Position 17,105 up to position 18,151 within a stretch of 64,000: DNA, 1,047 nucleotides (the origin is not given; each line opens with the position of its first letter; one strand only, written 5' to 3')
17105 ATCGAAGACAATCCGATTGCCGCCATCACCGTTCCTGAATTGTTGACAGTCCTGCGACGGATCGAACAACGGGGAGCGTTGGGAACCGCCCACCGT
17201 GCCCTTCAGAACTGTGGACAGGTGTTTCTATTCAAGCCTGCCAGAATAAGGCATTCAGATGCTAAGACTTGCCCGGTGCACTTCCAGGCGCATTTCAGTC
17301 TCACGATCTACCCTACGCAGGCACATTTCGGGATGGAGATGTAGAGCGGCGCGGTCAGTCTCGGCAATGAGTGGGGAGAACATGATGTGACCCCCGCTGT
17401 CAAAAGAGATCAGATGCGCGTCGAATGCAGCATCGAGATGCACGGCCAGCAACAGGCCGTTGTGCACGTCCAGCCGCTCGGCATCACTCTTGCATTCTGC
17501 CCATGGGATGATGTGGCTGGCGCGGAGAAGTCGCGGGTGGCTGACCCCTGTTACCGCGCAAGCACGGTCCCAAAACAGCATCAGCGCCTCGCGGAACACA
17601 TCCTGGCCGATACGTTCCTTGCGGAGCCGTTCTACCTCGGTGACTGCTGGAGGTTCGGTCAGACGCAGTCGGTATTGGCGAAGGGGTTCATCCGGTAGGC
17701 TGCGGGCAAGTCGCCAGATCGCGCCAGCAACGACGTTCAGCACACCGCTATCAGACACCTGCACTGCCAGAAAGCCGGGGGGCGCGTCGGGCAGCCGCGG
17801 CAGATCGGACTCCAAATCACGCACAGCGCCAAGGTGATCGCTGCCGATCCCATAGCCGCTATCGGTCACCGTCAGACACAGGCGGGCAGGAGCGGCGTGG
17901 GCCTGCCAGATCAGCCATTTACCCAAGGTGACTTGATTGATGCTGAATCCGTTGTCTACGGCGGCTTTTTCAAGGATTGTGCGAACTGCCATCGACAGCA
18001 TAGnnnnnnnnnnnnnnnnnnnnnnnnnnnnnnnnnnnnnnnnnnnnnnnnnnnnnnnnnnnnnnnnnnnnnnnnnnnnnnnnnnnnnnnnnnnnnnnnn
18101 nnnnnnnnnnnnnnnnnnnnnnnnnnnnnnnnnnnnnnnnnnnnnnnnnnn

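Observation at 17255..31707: DISARM-class-1-like defence operon with a fused helicase/DUF1998 protein and an HNH nuclease plus unknown protein in place of the PLD gene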

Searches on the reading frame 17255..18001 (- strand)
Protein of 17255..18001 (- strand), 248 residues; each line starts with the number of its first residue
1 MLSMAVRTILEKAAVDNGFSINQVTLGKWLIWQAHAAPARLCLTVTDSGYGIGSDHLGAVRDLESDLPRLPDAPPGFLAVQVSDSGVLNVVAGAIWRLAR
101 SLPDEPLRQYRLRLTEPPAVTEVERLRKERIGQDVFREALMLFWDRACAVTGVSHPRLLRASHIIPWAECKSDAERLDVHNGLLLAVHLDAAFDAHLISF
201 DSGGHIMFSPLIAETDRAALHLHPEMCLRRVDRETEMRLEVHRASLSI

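Call 3: search_protein_families(library=pfam, proteins=[window:17255-18001:-], max_evalue=0.01)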
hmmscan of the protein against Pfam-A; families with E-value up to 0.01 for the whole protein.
window:17255-18001:- (248 aa): 1 family
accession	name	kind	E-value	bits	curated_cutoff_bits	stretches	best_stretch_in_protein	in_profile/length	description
PF13391.12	HNH_2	-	1.9e-14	53.7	21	1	148-201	1-66/66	HNH endonuclease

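Call 4: search_protein_families(library=padloc, proteins=[window:17255-18001:-], max_evalue=0.01)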
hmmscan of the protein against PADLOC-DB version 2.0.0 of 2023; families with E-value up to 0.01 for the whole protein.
window:17255-18001:- (248 aa): 3 families
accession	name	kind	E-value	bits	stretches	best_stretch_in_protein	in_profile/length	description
PDLC04132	HNH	-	4.5e-23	79.8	1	125-218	146-237/286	-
PDLC03546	HNH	-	2.1e-14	51.2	1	128-208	154-233/282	Type II restriction enzyme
PDLC03529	REase_II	-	1e-07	29.5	1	148-209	285-344/389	Type II restriction enzyme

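Call 5: search_protein_families(library=ncbifam, proteins=[window:17255-18001:-], max_evalue=0.01)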
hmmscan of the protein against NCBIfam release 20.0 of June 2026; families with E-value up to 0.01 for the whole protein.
window:17255-18001:- (248 aa): 0 families

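Call 57: list_cluster_members(proteins=[P0001, window:17255-18001:-, window:23667-26459:-, window:19441-23655:-, window:26467-31668:-])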
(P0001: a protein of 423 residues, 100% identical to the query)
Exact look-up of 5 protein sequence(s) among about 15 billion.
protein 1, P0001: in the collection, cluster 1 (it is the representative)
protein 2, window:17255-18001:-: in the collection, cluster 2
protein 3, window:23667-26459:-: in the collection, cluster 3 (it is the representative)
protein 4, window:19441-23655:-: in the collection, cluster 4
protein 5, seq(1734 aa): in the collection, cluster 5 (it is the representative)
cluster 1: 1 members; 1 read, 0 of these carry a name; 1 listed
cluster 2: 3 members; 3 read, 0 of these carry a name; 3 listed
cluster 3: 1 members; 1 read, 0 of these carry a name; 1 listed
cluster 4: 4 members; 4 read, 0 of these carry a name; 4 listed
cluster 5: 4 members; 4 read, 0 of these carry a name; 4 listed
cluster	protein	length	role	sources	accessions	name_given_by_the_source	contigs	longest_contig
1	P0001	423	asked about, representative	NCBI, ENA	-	-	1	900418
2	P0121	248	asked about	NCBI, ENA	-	-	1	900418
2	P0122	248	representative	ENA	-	-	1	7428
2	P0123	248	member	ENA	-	-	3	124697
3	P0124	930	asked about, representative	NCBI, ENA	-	-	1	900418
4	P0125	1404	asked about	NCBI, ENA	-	-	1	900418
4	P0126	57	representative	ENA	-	-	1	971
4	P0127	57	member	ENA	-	-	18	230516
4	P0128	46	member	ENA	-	-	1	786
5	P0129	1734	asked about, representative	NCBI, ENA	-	-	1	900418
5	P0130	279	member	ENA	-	-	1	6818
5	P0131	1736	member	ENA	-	-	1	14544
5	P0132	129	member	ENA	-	-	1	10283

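Call 63: find_homologous_proteins(query=window:17255-18001:-, max_evalue=0.001)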
Query window:17255-18001:- (248 aa): 3730 proteins with E <= 0.001 among 6819 candidates; the best 120 are listed.
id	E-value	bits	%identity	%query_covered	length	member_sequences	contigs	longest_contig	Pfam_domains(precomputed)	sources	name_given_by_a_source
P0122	3.0e-156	536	97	100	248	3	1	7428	PF13391.13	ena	-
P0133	1.4e-140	484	88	100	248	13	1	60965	PF13391.13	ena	-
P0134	1.5e-128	445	81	100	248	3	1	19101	PF13391.13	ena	-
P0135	1.6e-126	438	79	100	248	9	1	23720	PF13391.13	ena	-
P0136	4.7e-118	411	75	98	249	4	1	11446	PF13391.13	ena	-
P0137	1.9e-117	409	77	98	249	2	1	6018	PF13391.13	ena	-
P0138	6.8e-116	404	73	99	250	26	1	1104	PF13391.13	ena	-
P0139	2.1e-115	402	73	99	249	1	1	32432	PF13391.13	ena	-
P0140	2.6e-115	402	72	99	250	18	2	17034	PF13391.13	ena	-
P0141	4.1e-115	401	72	99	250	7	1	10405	PF13391.13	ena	-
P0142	8.3e-115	400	74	99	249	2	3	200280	PF13391.13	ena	-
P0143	8.4e-115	400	73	98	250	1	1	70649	PF13391.13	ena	-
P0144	1.1e-114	400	73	99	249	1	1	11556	PF13391.13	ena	-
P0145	1.3e-114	399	74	98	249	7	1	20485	PF13391.13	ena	-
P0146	4.1e-114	398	72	99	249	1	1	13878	PF13391.13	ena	-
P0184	1.8e-105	370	70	98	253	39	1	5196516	PF13391.13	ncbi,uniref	ncbi:HNH endonuclease signature motif containing protein [Tistrella mobilis]|uniref:HNH endonuclease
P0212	2.0e-80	288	54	99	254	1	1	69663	PF13391.13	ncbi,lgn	-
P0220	5.6e-72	260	54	98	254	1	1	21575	PF13391.13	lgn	-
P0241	5.8e-69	250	49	99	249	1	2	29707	PF13391.13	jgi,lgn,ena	jgi:hypothetical protein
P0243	6.2e-69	250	50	99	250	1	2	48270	PF13391.13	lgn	-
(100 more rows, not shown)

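Call 64: find_encoding_contigs(protein=P0184, flank=10000, max_places=2)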
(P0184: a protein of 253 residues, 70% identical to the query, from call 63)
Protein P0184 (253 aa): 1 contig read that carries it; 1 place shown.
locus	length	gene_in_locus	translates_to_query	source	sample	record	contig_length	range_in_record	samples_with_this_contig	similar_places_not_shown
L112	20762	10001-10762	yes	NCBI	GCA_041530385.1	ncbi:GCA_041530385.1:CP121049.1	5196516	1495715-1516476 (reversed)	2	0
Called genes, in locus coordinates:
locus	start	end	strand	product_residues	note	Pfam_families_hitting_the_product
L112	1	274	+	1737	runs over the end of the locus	PF00270:DEAD, PF04851:ResIII (weak), PF00271:Helicase_C (weak), PF09369:MZB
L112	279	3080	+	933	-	PF00176:SNF2-rel_dom, PF00270:DEAD (weak), PF04851:ResIII (weak), PF00271:Helicase_C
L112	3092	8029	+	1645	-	PF02384:N6_Mtase, PF01170:UPF0020 (faint), PF07669:Eco57I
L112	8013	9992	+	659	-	PF10088:DUF2326 (weak)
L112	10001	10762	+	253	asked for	PF13391:HNH_2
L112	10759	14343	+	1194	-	PF18731:HEPN_Swt1, PF00176:SNF2-rel_dom, PF04851:ResIII, PF00271:Helicase_C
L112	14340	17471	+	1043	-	PF25794:SACS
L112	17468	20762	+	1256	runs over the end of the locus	PF13245:AAA_19, PF13401:AAA_22 (weak), PF13604:AAA_30, PF01443:Viral_helicase1 (weak), PF13086:AAA_11 (weak), PF01443:Viral_helicase1 (weak), PF13538:UvrD_C_2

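Call 65: find_encoding_contigs(protein=P0241, flank=10000, max_places=2)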
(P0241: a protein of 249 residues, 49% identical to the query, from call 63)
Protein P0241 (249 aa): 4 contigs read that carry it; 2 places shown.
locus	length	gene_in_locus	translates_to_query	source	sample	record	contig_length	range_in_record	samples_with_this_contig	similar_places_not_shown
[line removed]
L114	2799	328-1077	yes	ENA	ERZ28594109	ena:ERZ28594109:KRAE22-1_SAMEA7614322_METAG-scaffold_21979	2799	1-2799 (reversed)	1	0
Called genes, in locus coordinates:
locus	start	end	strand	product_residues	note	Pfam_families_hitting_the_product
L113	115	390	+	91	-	-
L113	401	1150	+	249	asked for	PF13391:HNH_2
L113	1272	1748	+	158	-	PF23343:REP_ORF2-G2P (faint)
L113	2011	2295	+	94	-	-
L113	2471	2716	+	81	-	-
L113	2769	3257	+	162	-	-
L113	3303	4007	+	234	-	-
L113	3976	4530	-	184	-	-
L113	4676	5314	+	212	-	PF00239:Resolvase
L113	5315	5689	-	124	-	-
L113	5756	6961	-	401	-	-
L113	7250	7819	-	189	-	PF12762:DDE_Tnp_IS1595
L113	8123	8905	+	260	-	PF09955:DUF2189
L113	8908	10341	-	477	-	PF02696:SelO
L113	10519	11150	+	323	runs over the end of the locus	PF00561:Abhydrolase_1, PF12146:Hydrolase_4, PF12697:Abhydrolase_6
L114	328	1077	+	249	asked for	PF13391:HNH_2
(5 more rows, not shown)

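Call 66: find_encoding_contigs(protein=P0212, flank=10000, max_places=2)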
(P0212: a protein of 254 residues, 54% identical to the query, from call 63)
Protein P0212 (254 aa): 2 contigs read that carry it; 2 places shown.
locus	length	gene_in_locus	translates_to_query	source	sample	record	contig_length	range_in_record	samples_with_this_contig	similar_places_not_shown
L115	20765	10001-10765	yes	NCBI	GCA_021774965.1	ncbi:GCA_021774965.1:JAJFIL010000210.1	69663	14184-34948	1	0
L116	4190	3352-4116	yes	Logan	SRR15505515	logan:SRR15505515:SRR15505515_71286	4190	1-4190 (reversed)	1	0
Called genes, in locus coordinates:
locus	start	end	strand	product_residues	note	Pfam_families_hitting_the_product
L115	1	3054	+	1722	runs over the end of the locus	PF00270:DEAD, PF04851:ResIII (weak), PF00271:Helicase_C, PF09369:MZB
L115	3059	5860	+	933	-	PF00176:SNF2-rel_dom, PF00270:DEAD (weak), PF04851:ResIII (weak), PF00271:Helicase_C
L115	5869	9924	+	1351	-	PF02384:N6_Mtase (weak), PF07669:Eco57I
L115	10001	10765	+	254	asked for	PF13391:HNH_2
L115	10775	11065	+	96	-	-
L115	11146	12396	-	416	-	PF00078:RVT_1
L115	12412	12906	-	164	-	-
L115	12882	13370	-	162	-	-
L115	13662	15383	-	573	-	PF20172:DUF6538, PF00589:Phage_integrase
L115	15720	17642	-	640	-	PF01757:Acyl_transf_3, PF19040:SGNH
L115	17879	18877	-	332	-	PF13650:Asp_protease_2, PF13975:gag-asp_proteas, PF13650:Asp_protease_2, PF13975:gag-asp_proteas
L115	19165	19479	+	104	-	PF00829:Ribosomal_L21p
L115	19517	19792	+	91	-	PF01016:Ribosomal_L27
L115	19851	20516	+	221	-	PF13302:Acetyltransf_3, PF13420:Acetyltransf_4 (weak), PF00583:Acetyltransf_1 (weak)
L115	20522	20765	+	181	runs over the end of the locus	PF13302:Acetyltransf_3, PF00583:Acetyltransf_1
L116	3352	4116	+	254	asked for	PF13391:HNH_2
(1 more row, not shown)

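Call 77: predict_structure(alignment_id=A3)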
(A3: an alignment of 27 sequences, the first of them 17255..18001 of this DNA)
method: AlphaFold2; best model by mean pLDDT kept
length: 248 residues; sequences in the alignment: 27
mean_pLDDT: 77.6   pTM: 0.49
mean pLDDT of the five models: 77.6, 76.0, 73.4, 73.0, 70.4
residues with pLDDT >= 90: 58; 70-90: 106; 50-70: 83; < 50: 1
segments of 3 or more residues with pLDDT < 50: none
pLDDT, mean of each block of 10 residues (from residue 1): 89 92 88 83 94 86 79 90 93 87 54 58 59 59 64 73 57 65 66 84 88 85 84 83 76
secondary structure, 60 per line:
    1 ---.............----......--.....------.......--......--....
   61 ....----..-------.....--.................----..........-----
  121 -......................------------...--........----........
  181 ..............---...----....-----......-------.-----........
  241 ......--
elements in order: H4-16 E21-26 E29-33 E40-46 E49-54 H57-64 E78-82 H85-101 H106-115 H122-143 H161-168 H173-194 E198-200 E205-208 H214-219 H233-246

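Call 93: search_protein_families(library=phrogs, proteins=[window:17255-18001:-], max_evalue=0.01)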
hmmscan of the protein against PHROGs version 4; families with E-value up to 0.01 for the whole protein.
window:17255-18001:- (248 aa): 3 families
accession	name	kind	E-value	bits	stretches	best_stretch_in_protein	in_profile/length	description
phrog_23050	-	unknown function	6.8e-07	29.8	1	122-201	265-339/383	-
phrog_21425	-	unknown function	3.3e-05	24.4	1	123-204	195-271/319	-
phrog_20585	-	unknown function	0.00016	21.7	1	133-200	223-285/337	-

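Call 107: find_encoding_contigs(protein=P0243, flank=10000, max_places=2)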
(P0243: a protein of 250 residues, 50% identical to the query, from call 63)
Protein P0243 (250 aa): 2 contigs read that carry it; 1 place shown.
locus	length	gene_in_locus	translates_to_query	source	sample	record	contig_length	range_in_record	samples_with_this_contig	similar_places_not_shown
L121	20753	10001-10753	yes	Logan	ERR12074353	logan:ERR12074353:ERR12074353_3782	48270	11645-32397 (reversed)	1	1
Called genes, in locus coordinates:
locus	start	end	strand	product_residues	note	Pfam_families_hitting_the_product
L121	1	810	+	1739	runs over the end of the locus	PF00270:DEAD, PF04851:ResIII, PF00271:Helicase_C (weak), PF09369:MZB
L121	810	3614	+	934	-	PF00176:SNF2-rel_dom, PF00270:DEAD, PF04851:ResIII, PF00271:Helicase_C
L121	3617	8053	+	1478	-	PF02384:N6_Mtase (weak), PF07669:Eco57I (weak)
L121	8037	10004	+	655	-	PF10088:DUF2326 (weak)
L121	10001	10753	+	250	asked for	PF13391:HNH_2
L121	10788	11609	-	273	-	PF01051:Rep3_N, PF21205:Rep3_C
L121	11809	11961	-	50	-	-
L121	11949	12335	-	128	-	-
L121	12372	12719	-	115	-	-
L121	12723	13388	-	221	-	PF10609:ParA (faint), PF01656:CbiA, PF07015:VirC1, PF09140:MipZ (faint), PF13614:AAA_31 (weak)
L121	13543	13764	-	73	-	-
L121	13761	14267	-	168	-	-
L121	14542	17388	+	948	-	PF03389:MobA_MobL (weak), PF22232:TraI_hel_assoc_N (faint), PF13245:AAA_19, PF13604:AAA_30, PF01443:Viral_helicase1 (faint)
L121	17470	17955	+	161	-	-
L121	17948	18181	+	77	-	-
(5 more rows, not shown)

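Call 108: find_encoding_contigs(protein=P0220, flank=10000, max_places=2)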
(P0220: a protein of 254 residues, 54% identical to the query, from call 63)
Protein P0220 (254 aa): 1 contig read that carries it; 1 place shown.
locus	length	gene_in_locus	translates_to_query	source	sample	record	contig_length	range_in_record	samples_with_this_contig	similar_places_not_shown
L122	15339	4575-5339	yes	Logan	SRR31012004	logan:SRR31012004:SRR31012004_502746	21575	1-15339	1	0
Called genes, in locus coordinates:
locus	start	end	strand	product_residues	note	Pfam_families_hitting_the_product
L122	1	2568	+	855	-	?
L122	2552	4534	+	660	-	-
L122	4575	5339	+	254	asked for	PF13391:HNH_2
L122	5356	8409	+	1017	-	PF00270:DEAD, PF04851:ResIII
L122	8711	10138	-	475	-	PF01443:Viral_helicase1 (faint), PF13245:AAA_19 (weak), PF00580:UvrD-helicase (weak)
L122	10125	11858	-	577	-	PF02463:SMC_N (weak), PF11398:DUF2813 (weak), PF13175:AAA_15, PF13476:AAA_23, PF13304:AAA_21, PF13175:AAA_15 (weak)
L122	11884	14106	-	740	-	PF01381:HTH_3, PF13560:HTH_31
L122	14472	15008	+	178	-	-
